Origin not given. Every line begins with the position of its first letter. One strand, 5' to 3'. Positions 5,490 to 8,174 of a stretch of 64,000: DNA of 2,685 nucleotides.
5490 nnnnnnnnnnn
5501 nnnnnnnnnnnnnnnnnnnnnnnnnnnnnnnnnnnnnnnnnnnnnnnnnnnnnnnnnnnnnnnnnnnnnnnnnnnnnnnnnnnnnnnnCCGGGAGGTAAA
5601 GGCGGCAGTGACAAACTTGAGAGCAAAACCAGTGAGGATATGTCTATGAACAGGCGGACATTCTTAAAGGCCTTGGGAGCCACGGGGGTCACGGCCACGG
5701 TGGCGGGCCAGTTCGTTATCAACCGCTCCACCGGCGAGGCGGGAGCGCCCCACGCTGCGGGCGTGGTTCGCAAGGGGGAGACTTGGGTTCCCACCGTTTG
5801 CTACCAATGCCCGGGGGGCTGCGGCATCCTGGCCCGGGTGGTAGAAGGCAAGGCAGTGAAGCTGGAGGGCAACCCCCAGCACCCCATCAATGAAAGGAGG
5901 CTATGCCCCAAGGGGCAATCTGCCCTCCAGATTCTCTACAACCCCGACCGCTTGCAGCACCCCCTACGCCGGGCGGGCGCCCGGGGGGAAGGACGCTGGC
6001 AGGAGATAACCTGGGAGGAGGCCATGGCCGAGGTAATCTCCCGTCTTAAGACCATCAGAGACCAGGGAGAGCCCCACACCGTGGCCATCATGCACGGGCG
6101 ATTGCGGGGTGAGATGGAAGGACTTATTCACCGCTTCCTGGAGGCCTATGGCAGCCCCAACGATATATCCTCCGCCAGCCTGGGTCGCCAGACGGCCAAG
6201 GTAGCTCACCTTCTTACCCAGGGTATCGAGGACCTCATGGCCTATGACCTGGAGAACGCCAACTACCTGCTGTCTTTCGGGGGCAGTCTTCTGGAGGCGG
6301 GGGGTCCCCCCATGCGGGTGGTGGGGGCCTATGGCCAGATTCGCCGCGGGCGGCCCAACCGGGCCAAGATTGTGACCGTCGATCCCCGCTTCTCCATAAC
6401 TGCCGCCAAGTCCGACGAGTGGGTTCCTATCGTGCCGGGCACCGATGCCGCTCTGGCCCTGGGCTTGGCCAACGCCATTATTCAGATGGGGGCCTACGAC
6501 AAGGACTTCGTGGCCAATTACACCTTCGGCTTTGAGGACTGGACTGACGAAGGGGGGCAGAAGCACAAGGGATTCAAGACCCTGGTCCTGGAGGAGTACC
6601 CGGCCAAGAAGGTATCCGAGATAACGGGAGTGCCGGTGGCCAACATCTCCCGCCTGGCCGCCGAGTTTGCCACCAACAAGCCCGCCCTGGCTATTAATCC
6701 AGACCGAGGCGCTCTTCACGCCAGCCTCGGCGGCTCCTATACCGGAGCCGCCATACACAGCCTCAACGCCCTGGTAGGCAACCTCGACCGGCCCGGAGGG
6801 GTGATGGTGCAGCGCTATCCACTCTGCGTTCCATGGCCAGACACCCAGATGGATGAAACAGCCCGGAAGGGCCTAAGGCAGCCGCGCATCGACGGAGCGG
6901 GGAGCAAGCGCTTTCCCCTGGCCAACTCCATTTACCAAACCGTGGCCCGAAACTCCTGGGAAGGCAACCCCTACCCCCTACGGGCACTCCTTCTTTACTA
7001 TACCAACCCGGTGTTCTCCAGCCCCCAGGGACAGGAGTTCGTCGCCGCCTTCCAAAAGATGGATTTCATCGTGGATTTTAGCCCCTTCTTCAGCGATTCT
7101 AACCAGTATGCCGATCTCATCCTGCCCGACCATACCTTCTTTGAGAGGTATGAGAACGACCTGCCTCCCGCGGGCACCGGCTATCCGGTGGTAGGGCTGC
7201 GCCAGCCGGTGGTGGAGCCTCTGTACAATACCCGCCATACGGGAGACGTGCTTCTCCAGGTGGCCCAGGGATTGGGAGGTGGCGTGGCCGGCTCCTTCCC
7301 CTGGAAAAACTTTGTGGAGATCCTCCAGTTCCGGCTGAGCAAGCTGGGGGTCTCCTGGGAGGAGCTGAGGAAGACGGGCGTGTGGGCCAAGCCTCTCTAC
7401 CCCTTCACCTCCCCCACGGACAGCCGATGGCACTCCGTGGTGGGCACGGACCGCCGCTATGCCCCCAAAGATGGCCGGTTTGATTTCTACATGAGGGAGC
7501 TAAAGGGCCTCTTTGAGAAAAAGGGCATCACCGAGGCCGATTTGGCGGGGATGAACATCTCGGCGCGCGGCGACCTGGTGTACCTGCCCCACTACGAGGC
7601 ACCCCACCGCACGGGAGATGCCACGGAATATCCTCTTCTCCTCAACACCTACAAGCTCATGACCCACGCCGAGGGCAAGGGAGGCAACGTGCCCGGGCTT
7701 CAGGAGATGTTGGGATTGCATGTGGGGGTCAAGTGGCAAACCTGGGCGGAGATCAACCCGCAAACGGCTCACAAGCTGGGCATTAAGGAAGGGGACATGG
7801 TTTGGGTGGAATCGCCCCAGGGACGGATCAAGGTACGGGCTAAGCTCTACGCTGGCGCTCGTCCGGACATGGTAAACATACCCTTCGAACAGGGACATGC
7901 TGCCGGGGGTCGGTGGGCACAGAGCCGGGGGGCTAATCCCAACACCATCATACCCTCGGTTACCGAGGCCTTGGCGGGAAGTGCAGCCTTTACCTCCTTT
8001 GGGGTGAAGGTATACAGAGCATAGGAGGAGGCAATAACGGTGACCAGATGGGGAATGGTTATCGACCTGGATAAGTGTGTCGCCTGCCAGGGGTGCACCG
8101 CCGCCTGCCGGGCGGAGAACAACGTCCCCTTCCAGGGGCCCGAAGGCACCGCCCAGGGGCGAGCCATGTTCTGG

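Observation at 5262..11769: Psr/Phs/Ttr-like molybdoenzyme operon with a monoheme cytochrome c and a cytoplasmic tandem MvhD/ferredoxin protein, next to a dedicated two-component system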

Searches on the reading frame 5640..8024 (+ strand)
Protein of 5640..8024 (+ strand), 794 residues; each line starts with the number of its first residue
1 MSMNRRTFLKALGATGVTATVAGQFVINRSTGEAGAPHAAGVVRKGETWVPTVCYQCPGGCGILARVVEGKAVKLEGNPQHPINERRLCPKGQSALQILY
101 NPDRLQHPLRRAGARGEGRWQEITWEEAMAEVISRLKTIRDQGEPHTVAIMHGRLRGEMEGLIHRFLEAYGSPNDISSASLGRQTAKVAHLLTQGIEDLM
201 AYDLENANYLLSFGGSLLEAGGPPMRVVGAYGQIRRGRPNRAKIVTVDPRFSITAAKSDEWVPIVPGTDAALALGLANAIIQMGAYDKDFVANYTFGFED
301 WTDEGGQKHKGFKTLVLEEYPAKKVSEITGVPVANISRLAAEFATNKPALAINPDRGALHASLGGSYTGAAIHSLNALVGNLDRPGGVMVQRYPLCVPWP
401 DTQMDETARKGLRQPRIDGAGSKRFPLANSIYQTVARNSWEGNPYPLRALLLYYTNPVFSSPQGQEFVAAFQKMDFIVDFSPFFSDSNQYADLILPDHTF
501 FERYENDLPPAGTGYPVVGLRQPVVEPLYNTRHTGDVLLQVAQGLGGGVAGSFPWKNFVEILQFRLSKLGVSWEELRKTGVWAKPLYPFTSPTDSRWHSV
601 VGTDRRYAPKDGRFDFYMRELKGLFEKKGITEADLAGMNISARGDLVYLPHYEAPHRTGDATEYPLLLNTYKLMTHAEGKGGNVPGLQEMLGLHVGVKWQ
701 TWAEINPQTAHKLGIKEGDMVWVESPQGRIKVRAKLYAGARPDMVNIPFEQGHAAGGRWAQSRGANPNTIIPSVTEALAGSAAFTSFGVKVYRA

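Call 8: search_protein_families(library=pfam, proteins=[window:5640-8024:+], max_evalue=0.01)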
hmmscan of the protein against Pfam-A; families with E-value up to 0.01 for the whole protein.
window:5640-8024:+ (794 aa): 4 families
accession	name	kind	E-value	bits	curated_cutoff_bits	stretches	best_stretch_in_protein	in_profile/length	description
PF00384.28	Molybdopterin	-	2.5e-32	112.7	24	1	104-538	1-347/353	Molybdopterin oxidoreductase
PF04879.21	Molybdop_Fe4S4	-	3e-18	66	22.7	1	48-101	2-55/55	Molybdopterin oxidoreductase Fe4S4 domain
PF01568.27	Molydop_binding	-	2.3e-17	63.4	26.8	1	702-785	31-107/110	Molydopterin dinucleotide binding domain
PF10518.14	TAT_signal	-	5.6e-05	23.3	22.7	1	2-22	1-21/21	TAT (twin-arginine translocation) pathway signal sequence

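Call 9: search_protein_families(library=ncbifam, proteins=[window:5640-8024:+], max_evalue=0.01)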
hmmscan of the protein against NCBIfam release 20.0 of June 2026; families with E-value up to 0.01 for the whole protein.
window:5640-8024:+ (794 aa): 28 families (the best 25 are shown)
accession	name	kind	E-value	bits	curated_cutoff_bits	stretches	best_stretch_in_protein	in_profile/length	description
NF041714.1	arsenate_red_ArrA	equivalog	2.8e-115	386.3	1600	2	1-537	1-559/848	arsenate respiratory reductase molybdopterin-containing subunit ArrA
NF012032.0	PRK15488.1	equivalog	1.2e-110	370.7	694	1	1-793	1-758/759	thiosulfate reductase PhsA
NF041783.2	mnquin_red_QrcB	equivalog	8.4e-91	305.2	440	2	46-584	49-538/695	menaquinone reductase molybdopterin-binding-like subunit QrcB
TIGR02166.1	dmsA_ynfE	subfamily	9e-67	225.8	777.7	2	3-388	1-397/794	DMSO/selenate family reductase complex A subunit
TIGR01591.1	Fdh-alpha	equivalog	3.4e-64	217.1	666.25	3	52-391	1-321/672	formate dehydrogenase subunit alpha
NF041885.1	selenate_YnfE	exception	1.5e-45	155.3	1675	2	3-388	3-404/805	selenate/tellurate reductase subunit YnfE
TIGR03479.1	DMSO_red_II_alp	subfamily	2.2e-44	151.8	984.75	4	56-295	65-307/913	molybdopterin-dependent oxidoreductase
NF047855.1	AssmNtatRedNasC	equivalog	2.6e-42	145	1100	3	50-350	21-306/708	assimilatory nitrate reductase catalytic subunit NasC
TIGR01553.1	formate-DH-alph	equivalog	1.3e-41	142.4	814.2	2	3-296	2-305/1009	formate dehydrogenase-N subunit alpha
NF041884.1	selenate_YnfF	exception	1.4e-40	139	1650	1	3-745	1-748/798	selenate/tellurate reductase subunit YnfF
NF011566.1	PRK14990.1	exception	8.3e-40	136.5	1600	2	4-388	15-417/814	dimethylsulfoxide reductase subunit A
NF011567.1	PRK14991.1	equivalog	4.9e-35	120.6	1750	5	88-133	140-185/1022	tetrathionate reductase subunit TtrA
TIGR00509.1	bisC_fam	subfamily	2.3e-30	105.5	1017.55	1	105-547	55-512/772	molybdopterin guanine dinucleotide-containing S/N-oxide reductase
NF010055.0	PRK13532.1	equivalog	3.3e-30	105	904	2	1-297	1-293/830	nitrate reductase catalytic subunit NapA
TIGR01706.1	NAPA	equivalog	1e-28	100.2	930.55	2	3-303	2-299/830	periplasmic nitrate reductase subunit alpha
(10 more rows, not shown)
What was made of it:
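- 5640..8024 (+): A subunit: TAT-signal, Mo-bisPGD-family protein of the Arr/Psr/Qrc-related clade. All NCBIfam equivalog scores fall far below their cut-offs (call 9).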

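Call 19: search_solved_structures(query=window:5640-8021:+, max_evalue=1e-10)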
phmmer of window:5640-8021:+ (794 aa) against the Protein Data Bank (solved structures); distinct sequences matched with E-value up to 1e-10: 46.
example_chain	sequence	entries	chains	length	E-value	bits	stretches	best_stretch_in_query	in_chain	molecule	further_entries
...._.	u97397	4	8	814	4.3e-99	336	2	48-556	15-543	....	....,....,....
2vpw_A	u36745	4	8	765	2e-70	241.1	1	3-588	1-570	THIOSULFATE REDUCTASE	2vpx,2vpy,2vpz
2e7z_A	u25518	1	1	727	4.2e-56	193.8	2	52-350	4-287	Acetylene hydratase Ahy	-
9vap_A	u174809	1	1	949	2.7e-40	141.5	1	2-387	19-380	Formate dehydrogenase molybdopterin-binding subunit FdhA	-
2jim_A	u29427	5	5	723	2.5e-36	128.3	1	46-749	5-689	PERIPLASMIC NITRATE REDUCTASE | PROTEIN (PERIPLASMIC NITRATE REDUCTASE)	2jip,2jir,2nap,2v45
2jio_A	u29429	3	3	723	1.2e-35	126.1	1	46-749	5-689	PERIPLASMIC NITRATE REDUCTASE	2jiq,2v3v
7bkb_D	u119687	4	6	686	1.8e-35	125.6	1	49-301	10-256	Formate dehydrogenase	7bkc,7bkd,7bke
7qv7_S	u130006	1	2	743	2.7e-30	108.4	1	50-503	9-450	Hydrogen dependent carbon dioxide reductase subunit FdhF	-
9t1s_L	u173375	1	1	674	1.7e-28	102.5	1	49-301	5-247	formate dehydrogenase (coenzyme F420)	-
4ydd_A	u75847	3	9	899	2e-28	102.2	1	75-289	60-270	DMSO reductase family type II enzyme, molybdopterin subunit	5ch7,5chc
5e7o_A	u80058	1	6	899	2.1e-28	102.2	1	75-289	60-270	DMSO reductase family type II enzyme, molybdopterin subunit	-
1aa6_A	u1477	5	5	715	1.8e-26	95.8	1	50-546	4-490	FORMATE DEHYDROGENASE H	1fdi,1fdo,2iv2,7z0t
9rjy_A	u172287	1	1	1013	3.5e-25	91.5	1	1-295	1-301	Formate dehydrogenase, alpha subunit, selenocysteine-containing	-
9rk0_A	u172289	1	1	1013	3.5e-25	91.5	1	1-295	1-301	Formate dehydrogenase, alpha subunit, selenocysteine-containing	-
9qm0_A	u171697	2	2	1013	3.6e-25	91.4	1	1-295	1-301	Formate dehydrogenase, alpha subunit, selenocysteine-containing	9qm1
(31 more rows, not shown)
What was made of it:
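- Closest known: PsrABC / PhsABC / ArrABC. Same: ArrA and PsrA are the closest solved structures (call 19).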

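Call 60: search_solved_structures(query=window:5640-8021:+, max_evalue=1e-60, show_alignments=2)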
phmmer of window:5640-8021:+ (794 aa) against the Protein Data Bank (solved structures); distinct sequences matched with E-value up to 1e-60: 2.
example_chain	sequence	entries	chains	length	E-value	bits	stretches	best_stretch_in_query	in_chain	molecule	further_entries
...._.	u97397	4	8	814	4.3e-99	336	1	48-556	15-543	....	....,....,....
2vpw_A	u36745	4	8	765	2e-70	241.1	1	3-588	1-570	THIOSULFATE REDUCTASE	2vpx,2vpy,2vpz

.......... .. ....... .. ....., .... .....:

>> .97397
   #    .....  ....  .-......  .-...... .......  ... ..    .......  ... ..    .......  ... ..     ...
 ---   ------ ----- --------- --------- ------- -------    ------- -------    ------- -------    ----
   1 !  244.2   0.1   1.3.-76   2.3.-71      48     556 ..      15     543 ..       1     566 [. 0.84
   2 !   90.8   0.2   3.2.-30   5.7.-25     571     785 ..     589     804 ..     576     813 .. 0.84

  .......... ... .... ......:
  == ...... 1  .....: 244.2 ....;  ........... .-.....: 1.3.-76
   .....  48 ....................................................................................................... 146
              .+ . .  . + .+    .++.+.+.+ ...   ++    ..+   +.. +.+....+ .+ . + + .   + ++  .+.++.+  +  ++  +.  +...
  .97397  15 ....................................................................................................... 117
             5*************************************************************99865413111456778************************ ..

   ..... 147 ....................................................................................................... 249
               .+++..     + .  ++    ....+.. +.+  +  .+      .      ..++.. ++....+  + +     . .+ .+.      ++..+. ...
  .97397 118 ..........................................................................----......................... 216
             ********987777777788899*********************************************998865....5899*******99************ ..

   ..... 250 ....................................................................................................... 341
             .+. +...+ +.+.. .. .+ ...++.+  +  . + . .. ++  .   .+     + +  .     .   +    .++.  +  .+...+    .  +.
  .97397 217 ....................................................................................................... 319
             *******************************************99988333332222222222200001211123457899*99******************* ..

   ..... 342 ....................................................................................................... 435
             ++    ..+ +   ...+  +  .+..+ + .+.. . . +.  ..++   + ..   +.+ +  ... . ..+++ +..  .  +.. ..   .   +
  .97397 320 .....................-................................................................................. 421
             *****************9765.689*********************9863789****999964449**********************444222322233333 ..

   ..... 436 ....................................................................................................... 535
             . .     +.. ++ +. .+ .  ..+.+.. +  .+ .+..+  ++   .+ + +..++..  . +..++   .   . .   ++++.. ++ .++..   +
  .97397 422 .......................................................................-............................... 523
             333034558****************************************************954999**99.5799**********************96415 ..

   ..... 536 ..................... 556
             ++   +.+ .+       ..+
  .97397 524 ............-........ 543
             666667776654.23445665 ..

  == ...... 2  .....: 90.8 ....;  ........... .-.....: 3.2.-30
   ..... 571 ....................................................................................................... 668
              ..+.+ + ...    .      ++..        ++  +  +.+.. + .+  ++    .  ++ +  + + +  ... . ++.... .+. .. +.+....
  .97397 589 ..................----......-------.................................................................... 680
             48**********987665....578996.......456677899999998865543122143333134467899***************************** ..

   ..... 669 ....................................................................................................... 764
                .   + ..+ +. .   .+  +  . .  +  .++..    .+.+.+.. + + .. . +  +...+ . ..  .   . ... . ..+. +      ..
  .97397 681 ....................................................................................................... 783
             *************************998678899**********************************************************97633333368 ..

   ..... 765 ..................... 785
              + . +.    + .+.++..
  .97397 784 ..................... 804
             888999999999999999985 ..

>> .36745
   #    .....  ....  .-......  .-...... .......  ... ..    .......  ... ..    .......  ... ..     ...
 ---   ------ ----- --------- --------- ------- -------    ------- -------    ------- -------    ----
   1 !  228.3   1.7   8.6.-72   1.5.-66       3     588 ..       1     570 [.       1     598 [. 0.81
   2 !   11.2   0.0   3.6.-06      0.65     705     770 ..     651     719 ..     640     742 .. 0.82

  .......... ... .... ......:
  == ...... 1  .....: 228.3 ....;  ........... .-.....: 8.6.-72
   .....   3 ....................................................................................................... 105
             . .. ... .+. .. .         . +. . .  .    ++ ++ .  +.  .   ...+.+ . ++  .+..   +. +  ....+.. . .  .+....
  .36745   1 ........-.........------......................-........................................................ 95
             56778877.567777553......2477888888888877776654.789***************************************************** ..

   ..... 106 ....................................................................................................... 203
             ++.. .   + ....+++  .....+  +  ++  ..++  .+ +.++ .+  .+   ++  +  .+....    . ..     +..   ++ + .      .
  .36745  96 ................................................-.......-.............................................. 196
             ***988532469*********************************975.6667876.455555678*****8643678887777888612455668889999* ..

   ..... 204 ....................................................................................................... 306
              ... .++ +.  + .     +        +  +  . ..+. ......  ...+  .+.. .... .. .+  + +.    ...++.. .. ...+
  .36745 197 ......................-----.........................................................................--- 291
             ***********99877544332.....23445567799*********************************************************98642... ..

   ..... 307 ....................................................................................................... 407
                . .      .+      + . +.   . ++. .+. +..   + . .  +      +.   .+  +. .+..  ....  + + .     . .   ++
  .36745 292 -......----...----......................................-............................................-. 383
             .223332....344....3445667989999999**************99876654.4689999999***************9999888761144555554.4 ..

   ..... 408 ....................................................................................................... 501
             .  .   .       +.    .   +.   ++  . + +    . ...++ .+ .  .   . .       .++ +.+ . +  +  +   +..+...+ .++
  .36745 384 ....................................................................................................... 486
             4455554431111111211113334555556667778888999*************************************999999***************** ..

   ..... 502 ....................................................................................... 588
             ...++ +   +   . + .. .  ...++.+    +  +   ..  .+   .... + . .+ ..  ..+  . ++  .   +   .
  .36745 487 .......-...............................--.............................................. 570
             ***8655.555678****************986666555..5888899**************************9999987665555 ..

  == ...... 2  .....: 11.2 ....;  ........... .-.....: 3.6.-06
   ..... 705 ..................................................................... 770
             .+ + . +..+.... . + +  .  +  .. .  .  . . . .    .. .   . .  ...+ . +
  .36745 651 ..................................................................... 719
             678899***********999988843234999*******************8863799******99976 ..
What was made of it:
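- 5640..8024 (+): Best solved relatives are ArrA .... (336 bits) and PsrA 2vpw (241 bits) (calls 19, 60).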

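Call 78: find_homologous_proteins(query=window:5640-8021:+, max_evalue=1e-60)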
Query window:5640-8021:+ (794 aa): 3110 proteins with E <= 1e-60 among 8000 candidates; the best 120 are listed.
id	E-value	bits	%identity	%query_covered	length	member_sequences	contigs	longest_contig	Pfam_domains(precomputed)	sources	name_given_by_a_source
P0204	0.0e+0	1847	100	100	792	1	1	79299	PF00384.28,PF01568.28,PF04879.22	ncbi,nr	ncbi:MAG: molybdopterin-dependent oxidoreductase [Chloroflexi bacterium]|nr:molybdopterin-dependent 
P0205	0.0e+0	1071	59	100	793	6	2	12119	PF00384.28,PF01568.28,PF04879.22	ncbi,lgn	-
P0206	4.0e-297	1006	56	100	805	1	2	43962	PF00384.28,PF01568.28,PF04879.22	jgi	jgi:anaerobic selenocysteine-containing dehydrogenase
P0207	8.9e-273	925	53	100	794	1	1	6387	PF10518.15,PF00384.28,PF01568.28,PF04879.22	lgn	-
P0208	3.8e-271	920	52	100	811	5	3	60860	PF00384.28,PF01568.28,PF04879.22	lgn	-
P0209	4.5e-271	920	54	94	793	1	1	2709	PF10518.15,PF00384.28,PF01568.28,PF04879.22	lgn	-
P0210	2.6e-270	917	51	100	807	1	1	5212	PF10518.15,PF00384.28,PF01568.28,PF04879.22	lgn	-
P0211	3.0e-270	917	54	94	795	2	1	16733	PF00384.28,PF01568.28,PF04879.22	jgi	-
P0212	4.4e-269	913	53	100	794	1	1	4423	PF00384.28,PF01568.28,PF04879.22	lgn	-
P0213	2.9e-268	910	53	100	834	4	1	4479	PF00384.28,PF01568.28,PF04879.22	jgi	jgi:anaerobic selenocysteine-containing dehydrogenase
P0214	2.4e-267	907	55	94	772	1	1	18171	PF00384.28,PF01568.28,PF04879.22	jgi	-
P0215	5.8e-267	906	54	95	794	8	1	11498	PF10518.15,PF00384.28,PF01568.28,PF04879.22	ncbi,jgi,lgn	-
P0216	7.0e-267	906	55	94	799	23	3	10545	PF00384.28,PF01568.28,PF04879.22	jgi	jgi:anaerobic selenocysteine-containing dehydrogenase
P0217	2.6e-266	904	54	94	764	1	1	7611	PF00384.28,PF01568.28,PF04879.22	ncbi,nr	ncbi:MAG: molybdopterin-dependent oxidoreductase [Candidatus Rokubacteria bacterium]|nr:molybdopteri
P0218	5.4e-266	903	52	94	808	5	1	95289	PF00384.28,PF01568.28,PF04879.22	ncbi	-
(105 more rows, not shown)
